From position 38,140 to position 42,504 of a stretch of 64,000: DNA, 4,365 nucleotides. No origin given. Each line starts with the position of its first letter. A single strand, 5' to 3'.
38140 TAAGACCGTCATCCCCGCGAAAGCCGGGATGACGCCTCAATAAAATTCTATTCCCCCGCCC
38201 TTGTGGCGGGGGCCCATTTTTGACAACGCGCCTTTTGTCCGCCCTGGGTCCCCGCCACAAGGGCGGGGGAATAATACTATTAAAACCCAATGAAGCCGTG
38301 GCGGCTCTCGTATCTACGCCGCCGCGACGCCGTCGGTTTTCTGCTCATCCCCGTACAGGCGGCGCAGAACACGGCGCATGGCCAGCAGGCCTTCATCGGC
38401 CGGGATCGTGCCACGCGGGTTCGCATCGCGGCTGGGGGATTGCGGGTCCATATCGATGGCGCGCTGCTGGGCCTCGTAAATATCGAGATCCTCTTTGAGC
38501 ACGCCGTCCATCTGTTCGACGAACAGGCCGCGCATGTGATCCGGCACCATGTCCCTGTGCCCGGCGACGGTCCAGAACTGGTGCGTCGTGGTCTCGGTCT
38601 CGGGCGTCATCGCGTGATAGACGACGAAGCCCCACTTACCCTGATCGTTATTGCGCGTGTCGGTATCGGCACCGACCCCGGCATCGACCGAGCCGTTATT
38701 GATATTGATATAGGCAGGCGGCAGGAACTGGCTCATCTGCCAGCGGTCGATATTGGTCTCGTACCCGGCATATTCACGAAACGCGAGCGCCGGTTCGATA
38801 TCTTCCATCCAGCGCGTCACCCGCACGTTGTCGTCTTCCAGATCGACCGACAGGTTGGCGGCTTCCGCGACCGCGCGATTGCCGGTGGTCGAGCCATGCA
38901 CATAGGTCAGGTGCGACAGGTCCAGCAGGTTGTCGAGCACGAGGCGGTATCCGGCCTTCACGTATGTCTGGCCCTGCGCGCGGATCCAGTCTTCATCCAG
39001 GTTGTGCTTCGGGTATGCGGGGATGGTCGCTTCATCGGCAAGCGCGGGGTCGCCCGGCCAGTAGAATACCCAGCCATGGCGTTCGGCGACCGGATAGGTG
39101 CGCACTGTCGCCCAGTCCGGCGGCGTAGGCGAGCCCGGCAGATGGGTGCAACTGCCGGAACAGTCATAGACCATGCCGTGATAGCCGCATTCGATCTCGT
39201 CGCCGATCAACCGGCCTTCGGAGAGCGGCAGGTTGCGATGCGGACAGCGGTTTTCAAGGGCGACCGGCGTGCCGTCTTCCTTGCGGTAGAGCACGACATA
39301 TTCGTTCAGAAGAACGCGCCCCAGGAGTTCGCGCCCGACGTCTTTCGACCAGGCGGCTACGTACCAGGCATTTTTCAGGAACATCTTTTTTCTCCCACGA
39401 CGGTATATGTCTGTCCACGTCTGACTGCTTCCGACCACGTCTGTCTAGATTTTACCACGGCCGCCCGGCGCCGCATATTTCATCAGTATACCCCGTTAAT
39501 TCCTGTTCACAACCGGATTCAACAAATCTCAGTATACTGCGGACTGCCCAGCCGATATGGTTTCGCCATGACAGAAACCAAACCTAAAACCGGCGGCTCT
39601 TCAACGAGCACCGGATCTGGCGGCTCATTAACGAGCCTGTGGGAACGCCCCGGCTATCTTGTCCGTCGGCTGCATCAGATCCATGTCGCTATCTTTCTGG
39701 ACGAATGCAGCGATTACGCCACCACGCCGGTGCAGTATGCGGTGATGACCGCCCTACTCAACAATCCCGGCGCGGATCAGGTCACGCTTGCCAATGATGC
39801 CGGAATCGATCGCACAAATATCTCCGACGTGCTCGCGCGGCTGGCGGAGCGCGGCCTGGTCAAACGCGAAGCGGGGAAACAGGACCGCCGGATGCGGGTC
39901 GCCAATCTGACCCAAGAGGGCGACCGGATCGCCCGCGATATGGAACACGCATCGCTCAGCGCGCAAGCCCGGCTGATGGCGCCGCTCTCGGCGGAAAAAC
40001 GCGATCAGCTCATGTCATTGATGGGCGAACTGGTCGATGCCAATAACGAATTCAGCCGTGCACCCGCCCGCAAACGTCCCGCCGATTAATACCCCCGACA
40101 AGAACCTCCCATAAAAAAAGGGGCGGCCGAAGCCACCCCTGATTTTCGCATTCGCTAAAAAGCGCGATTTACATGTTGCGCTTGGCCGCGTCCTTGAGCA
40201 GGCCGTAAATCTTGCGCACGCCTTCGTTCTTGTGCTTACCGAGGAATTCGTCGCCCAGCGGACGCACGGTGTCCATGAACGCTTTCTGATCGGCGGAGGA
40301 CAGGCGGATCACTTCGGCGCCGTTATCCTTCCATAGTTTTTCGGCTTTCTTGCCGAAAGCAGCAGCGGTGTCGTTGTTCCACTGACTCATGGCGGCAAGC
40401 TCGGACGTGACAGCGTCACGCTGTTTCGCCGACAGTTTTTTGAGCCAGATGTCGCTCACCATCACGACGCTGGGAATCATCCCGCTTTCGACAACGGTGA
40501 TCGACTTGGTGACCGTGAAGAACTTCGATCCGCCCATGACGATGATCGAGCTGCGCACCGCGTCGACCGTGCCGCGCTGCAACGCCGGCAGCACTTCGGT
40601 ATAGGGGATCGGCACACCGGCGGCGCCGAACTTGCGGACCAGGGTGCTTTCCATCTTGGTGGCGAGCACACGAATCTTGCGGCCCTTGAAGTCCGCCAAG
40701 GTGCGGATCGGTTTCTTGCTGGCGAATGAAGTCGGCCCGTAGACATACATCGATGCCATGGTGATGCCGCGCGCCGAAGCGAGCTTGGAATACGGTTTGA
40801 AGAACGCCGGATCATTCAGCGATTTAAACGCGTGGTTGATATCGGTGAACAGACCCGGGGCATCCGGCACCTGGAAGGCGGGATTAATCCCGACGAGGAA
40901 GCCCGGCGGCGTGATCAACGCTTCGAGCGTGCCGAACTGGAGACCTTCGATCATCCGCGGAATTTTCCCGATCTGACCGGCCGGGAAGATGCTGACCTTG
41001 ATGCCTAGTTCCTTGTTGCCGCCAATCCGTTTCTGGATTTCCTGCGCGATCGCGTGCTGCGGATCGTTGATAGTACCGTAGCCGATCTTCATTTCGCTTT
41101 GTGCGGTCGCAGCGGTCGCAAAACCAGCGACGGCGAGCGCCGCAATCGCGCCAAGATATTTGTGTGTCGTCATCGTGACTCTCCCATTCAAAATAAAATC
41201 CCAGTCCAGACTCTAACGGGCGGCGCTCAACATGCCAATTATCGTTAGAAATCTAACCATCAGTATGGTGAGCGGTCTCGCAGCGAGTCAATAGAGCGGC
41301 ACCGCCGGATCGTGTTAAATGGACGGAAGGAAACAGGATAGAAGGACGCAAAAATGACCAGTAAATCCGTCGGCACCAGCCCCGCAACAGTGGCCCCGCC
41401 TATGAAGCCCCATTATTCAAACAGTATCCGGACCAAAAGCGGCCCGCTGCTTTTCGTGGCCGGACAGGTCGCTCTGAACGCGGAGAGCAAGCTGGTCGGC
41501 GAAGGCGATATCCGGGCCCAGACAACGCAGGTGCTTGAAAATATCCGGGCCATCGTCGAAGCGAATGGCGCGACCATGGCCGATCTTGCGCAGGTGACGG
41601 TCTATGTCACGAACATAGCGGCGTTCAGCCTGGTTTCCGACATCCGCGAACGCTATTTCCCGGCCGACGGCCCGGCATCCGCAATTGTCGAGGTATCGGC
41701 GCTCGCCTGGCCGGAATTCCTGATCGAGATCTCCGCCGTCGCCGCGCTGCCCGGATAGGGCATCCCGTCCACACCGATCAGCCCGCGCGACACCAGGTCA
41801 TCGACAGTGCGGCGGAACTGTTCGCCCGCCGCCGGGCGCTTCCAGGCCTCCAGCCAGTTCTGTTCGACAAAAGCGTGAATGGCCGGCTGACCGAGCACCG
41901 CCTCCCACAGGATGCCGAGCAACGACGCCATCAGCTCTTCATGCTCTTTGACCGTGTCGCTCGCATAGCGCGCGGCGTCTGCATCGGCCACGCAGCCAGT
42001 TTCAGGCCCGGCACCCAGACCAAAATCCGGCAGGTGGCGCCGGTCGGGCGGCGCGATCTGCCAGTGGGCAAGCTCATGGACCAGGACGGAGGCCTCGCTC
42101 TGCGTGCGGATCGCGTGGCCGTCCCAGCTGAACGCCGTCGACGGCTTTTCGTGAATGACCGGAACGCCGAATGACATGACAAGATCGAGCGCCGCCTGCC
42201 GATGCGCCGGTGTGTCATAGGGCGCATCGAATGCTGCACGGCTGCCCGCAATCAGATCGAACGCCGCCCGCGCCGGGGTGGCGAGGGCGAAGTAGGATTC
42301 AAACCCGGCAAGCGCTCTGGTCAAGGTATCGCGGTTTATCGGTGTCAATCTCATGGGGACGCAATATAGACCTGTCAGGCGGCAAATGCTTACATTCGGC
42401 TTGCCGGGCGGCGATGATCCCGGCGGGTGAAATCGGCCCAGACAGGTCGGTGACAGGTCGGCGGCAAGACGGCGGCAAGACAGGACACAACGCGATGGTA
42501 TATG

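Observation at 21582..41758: Candidate undescribed catabolic system: a twin-MarR island combining a diiron HDO, LLM monooxygenases, a PreA-like reductase and an ATP-dependent lactamase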

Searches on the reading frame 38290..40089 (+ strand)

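Call 4: search_protein_families(library=pfam, proteins=[window:38290-40089:+], max_evalue=0.001)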
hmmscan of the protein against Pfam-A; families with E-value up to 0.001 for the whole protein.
window:38290-40089:+ (599 aa): 7 families
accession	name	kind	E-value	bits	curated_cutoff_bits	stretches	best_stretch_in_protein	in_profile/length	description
PF01047.28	MarR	-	6.7e-10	39.2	24.6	1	479-534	2-57/59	MarR family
PF12802.13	MarR_2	-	2e-09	37.9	27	1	479-534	4-60/61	MarR family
PF01978.25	TrmB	-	1.1e-07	32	25.6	1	485-535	13-62/68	Sugar-specific transcriptional regulator TrmB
PF21863.2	HTH_67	-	3.8e-05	23.9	27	1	480-584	170-260/268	Helix-turn-helix family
PF13601.12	HTH_34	-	0.00027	21.5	27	1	482-546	2-67/80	Winged helix DNA-binding domain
PF13463.12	HTH_27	-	0.00056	20.6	22.2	0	506-544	30-68/68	Winged helix DNA-binding domain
PF25213.1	HVO_A0261_N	-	0.00095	19.4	35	0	472-554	3-77/86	HVO_A0261 N-terminal domain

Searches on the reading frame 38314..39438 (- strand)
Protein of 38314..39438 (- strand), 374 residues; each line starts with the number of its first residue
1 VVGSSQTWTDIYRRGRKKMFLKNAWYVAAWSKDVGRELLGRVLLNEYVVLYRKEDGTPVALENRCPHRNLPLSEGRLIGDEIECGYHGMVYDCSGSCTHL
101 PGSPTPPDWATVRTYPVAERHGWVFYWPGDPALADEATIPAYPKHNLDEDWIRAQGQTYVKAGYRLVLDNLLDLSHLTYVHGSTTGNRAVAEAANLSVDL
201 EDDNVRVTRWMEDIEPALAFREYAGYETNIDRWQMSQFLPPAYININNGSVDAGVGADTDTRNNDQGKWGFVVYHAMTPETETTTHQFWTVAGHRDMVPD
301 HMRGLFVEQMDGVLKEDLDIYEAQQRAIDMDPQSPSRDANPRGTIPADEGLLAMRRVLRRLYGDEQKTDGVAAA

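Call 5: search_protein_families(library=pfam, proteins=[window:38314-39438:-], max_evalue=0.001)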
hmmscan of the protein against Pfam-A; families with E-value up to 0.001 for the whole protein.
window:38314-39438:- (374 aa): 3 families
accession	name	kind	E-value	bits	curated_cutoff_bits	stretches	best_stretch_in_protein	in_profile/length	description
PF19112.6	VanA_C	-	9.7e-37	127.4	23.5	1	160-361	1-190/193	Vanillate O-demethylase oxygenase C-terminal domain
PF00355.32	Rieske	-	4e-20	71.9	20.3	1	25-115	2-87/88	Rieske [2Fe-2S] domain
PF19298.5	KshA_C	-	1.2e-05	26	23.3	1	135-325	12-182/207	3-Ketosteroid 9alpha-hydroxylase C-terminal domain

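Call 29: search_protein_families(library=ncbifam, proteins=[window:38314-39438:-], max_evalue=0.00001)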
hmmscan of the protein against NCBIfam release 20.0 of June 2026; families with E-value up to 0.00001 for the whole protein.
window:38314-39438:- (374 aa): 1 family
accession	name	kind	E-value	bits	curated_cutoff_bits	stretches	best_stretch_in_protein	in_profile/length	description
NF052579.1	BetMthstMoxSdmAMthl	equivalog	8.7e-30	103.9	600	1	22-183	15-180/351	4beta-methylsterol monooxygenase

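Call 40: search_solved_structures(query=window:38314-39387:-, max_evalue=0.00001)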
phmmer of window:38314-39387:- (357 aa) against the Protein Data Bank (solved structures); distinct sequences matched with E-value up to 0.00001: 22.
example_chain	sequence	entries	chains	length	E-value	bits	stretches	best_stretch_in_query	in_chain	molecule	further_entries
3gb4_A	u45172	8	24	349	1.2e-44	156.5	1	3-310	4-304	DdmC | Dicamba O-demethylase, oxygenase component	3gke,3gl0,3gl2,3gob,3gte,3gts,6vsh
7qwt_A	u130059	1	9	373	6.8e-42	147.4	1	4-350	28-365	Rieske (2Fe-2S) domain protein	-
6wnc_A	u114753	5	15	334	6.7e-25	91.5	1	3-193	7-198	SxtDIOX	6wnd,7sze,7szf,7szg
6wn3_A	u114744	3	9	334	1.3e-23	87.2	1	3-193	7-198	SxtT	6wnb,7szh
6icp_A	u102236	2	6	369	1.4e-13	54.3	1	24-175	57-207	Methylxanthine N1-demethylase NdmA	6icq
6ick_A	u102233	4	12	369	1.6e-13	54.1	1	24-175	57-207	Methylxanthine N1-demethylase NdmA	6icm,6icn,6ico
7fhr_A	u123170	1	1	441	2.7e-13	53.3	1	26-169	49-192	Putative Phthalate 4,5-dioxygenase, subunit alpha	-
4qdc_A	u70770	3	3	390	3.2e-13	53.1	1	32-166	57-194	3-ketosteroid 9alpha-hydroxylase oxygenase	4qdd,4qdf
4qdf_B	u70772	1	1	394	5e-12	49.1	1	43-166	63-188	3-ketosteroid 9alpha-hydroxylase oxygenase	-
4nbf_A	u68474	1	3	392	1.5e-11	47.6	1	2-166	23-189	Terminal oxygenase component of carbazole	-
9ina_A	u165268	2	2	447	1.7e-11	47.4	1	6-177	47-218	Rieske (2Fe-2S) domain protein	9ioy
1ww9_A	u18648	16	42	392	1.8e-11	47.3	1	2-166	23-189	terminal oxygenase component of carbazole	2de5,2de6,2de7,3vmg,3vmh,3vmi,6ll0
4nb8_A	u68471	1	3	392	1.8e-11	47.3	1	2-166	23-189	Terminal oxygenase component of carbazole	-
4nb9_A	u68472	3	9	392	1.8e-11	47.3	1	2-166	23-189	Terminal oxygenase component of carbazole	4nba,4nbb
4nbc_A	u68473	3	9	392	2.1e-11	47.1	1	2-166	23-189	Terminal oxygenase component of carbazole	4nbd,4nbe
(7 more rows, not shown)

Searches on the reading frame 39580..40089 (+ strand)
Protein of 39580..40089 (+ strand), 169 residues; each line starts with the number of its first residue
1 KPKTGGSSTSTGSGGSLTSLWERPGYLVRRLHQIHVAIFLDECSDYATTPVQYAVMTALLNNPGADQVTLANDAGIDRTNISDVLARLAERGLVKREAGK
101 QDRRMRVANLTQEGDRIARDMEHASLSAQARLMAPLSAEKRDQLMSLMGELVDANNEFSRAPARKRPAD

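Call 29: search_protein_families(library=ncbifam, proteins=[window:39580-40089:+], max_evalue=0.00001)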
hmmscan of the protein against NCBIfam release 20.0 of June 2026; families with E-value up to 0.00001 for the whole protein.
window:39580-40089:+ (169 aa): 7 families
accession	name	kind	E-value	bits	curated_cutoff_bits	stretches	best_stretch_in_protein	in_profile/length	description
NF053777.1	Saro0803TransReg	equivalog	1.1e-13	51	200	1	24-148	11-135/140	Saro_0803 family transcriptional regulator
NF041230.1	BagL_FevM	exception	5.2e-13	49.2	230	1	27-153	19-143/145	MarR family transcriptional regulator BagL/FevM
TIGR02337.1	HpaR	equivalog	7.9e-13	48.4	121.2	1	46-151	24-129/130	homoprotocatechuate degradation operon regulator HpaR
NF002926.0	PRK03573.1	equivalog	8.6e-11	41.9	120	1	62-151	44-133/144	transcriptional regulator SlyA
NF045593.1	bilirub_TF_BilQ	equivalog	8.8e-11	41.7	125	1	59-153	39-133/135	bilirubin utilization transcriptional regulator BilQ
NF052638.1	TransRegOhrRVib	equivalog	2e-09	37.3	200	1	49-122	36-109/141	transcriptional regulator OhrR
NF008122.0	PRK10870.1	equivalog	3.1e-06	27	157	1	70-154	77-161/176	transcriptional repressor MprA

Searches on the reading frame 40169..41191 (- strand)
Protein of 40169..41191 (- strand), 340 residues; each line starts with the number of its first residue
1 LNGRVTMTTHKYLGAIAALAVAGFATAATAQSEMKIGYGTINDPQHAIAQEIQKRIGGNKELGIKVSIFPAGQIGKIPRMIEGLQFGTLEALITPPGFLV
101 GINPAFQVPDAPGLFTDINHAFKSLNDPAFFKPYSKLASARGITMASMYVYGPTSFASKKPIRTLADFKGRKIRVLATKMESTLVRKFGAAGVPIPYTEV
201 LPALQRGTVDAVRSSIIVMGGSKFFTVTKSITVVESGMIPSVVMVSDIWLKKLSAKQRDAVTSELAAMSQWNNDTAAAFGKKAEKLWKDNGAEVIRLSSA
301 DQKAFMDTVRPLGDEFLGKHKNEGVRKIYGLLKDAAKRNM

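Call 4: search_protein_families(library=pfam, proteins=[window:40169-41191:-], max_evalue=0.001)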
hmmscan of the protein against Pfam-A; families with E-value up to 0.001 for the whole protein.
window:40169-41191:- (340 aa): 1 family
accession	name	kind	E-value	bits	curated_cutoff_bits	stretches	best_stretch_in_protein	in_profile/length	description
PF03480.18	DctP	-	1.9e-50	172.2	23.4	1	42-316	8-283/286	Bacterial extracellular solute-binding protein, family 7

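Call 29: search_protein_families(library=ncbifam, proteins=[window:40169-41191:-], max_evalue=0.00001)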
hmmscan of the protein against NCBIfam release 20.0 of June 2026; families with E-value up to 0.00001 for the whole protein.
window:40169-41191:- (340 aa): 2 families
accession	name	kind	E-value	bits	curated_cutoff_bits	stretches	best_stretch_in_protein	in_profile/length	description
NF037995.1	TRAP_S1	subfamily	1.3e-45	155.9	50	1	46-305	17-271/271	TRAP transporter substrate-binding protein DctP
TIGR00787.1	dctP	subfamily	1.7e-38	132.5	175.05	1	42-282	8-248/257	DctP family TRAP transporter solute-binding subunit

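Call 87: search_solved_structures(query=window:40169-41191:-, max_evalue=1e-20)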
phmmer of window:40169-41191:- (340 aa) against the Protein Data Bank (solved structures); distinct sequences matched with E-value up to 1e-20: 15.
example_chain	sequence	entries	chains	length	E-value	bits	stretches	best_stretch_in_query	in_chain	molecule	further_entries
4nn3_A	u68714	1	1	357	7.6e-32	113.8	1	18-312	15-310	TRAP dicarboxylate transporter, DctP subunit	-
4p47_A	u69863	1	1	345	3e-28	101.9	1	13-335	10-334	TRAP dicarboxylate transporter, DctP subunit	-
4mhf_A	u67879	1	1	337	1.3e-27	99.9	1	36-318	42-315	TRAP dicarboxylate transporter, DctP subunit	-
4mij_A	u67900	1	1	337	1.3e-27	99.9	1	36-318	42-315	TRAP dicarboxylate transporter, DctP subunit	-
4n15_A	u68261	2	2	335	7.6e-25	90.8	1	15-316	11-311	TRAP dicarboxylate transporter, DctP subunit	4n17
4p1e_A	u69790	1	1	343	8.4e-25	90.6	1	26-314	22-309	TRAP dicarboxylate transporter, DctP subunit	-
4ln5_A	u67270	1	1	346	8.5e-25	90.6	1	15-316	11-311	TRAP dicarboxylate transporter, DctP subunit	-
7bbr_A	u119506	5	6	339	7.9e-24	87.4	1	12-330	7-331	Putative TRAP transporter solute receptor DctP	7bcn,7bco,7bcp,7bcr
4x8r_A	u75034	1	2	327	9.5e-23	83.9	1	64-323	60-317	TRAP dicarboxylate transporter, DctP subunit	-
4ovr_A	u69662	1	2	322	1.6e-22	83.2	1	47-320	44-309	TRAP dicarboxylate transporter, DctP subunit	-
4n8y_A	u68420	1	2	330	4.5e-22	81.7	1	14-324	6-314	Putative TRAP-type C4-dicarboxylate transport system, binding periplasmic protein (DctP su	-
4pdd_A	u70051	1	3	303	6.4e-22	81.2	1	33-312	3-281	TRAP dicarboxylate transporter, DctP subunit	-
4ovt_A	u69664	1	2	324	8.1e-22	80.8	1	46-308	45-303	TRAP dicarboxylate transporter, DctP subunit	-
4mnp_A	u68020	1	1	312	2e-21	79.6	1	46-327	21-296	N-acetylneuraminate-binding protein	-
4o8m_A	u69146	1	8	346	3.5e-21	78.7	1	11-261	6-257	TRAP dicarboxylate transporter, DctP subunit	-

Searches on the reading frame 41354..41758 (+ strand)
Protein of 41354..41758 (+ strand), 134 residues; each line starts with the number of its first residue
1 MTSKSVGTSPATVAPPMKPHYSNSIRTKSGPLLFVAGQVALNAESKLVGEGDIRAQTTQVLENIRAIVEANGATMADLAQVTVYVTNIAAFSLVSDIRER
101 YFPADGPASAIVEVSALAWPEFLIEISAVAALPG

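Call 4: search_protein_families(library=pfam, proteins=[window:41354-41758:+], max_evalue=0.001)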
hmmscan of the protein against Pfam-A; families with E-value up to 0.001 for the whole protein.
window:41354-41758:+ (134 aa): 1 family
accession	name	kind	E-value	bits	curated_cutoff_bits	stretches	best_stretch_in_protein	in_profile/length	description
PF01042.26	Ribonuc_L-PSP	-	6.1e-29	100.9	27.3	1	14-131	4-120/121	Endoribonuclease L-PSP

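Call 29: search_protein_families(library=ncbifam, proteins=[window:41354-41758:+], max_evalue=0.00001)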
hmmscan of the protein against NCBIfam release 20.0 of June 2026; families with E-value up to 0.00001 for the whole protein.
window:41354-41758:+ (134 aa): 3 families
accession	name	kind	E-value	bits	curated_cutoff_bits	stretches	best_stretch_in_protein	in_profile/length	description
TIGR00004.1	TIGR00004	subfamily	1.2e-24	86.9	106.25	1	13-131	8-124/125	Rid family detoxifying hydrolase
TIGR03610.1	RutC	equivalog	5e-20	71.9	169.1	1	10-131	8-125/127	pyrimidine utilization protein C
NF008490.0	PRK11401.1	equivalog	2.8e-10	40.2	222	1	29-130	23-125/129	enamine/imine deaminase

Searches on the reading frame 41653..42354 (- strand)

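Call 5: search_protein_families(library=pfam, proteins=[window:41653-42354:-], max_evalue=0.001)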
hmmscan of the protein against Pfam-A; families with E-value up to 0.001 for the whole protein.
window:41653-42354:- (233 aa): 1 family
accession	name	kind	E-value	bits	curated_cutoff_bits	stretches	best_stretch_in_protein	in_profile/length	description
PF04315.17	EpmC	-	0.00056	20.1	23.8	0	92-113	46-67/162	Elongation factor P hydroxylase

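Call 29: search_protein_families(library=ncbifam, proteins=[window:41653-42354:-], max_evalue=0.00001)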
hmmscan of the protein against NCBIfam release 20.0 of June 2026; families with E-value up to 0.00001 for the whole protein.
window:41653-42354:- (233 aa): 0 families
